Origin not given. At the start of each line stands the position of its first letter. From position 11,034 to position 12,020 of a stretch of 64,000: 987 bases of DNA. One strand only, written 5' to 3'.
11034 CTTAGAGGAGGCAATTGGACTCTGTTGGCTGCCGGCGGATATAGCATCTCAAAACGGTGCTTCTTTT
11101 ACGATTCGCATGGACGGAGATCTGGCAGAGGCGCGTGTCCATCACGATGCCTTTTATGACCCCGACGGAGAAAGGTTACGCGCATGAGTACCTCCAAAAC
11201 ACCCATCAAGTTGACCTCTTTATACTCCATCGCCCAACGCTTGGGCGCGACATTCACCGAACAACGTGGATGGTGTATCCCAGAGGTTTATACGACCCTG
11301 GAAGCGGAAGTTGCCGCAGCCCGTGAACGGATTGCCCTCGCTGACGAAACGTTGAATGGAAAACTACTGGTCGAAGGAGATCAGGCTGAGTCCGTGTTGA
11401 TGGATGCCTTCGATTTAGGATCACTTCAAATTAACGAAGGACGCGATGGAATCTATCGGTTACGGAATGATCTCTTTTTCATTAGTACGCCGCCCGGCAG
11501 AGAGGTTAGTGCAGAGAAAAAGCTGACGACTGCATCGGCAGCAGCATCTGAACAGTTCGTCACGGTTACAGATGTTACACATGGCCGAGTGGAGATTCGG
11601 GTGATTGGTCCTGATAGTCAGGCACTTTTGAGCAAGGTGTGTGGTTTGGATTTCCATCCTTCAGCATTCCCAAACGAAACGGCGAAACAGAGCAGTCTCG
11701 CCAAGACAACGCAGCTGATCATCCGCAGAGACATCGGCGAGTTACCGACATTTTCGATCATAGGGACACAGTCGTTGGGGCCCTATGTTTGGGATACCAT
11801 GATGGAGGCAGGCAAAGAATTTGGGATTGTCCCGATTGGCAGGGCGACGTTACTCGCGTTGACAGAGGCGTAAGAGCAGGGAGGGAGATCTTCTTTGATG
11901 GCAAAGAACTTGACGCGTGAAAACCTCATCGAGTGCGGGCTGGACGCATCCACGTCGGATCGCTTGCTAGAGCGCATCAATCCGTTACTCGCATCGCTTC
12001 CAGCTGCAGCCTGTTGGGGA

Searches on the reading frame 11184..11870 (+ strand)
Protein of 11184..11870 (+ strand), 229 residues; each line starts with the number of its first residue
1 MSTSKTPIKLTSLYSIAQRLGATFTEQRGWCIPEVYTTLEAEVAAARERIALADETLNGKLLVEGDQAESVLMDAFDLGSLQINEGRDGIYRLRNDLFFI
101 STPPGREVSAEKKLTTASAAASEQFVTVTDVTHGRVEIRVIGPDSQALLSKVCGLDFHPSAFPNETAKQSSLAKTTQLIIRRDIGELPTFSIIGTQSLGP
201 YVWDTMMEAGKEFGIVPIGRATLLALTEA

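Call 37: search_protein_families(library=pfam, proteins=[window:11184-11870:+], max_evalue=0.00001)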
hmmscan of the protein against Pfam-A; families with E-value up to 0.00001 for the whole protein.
window:11184-11870:+ (229 aa): 2 families
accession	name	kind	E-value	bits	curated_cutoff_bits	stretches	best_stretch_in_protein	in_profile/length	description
PF01571.26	GCV_T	-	2.3e-21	76.6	25.6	2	90-226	96-228/255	Aminomethyltransferase folate-binding domain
PF04268.17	SoxG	-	7.8e-09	36.3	21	1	86-210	31-150/152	Sarcosine oxidase, gamma subunit family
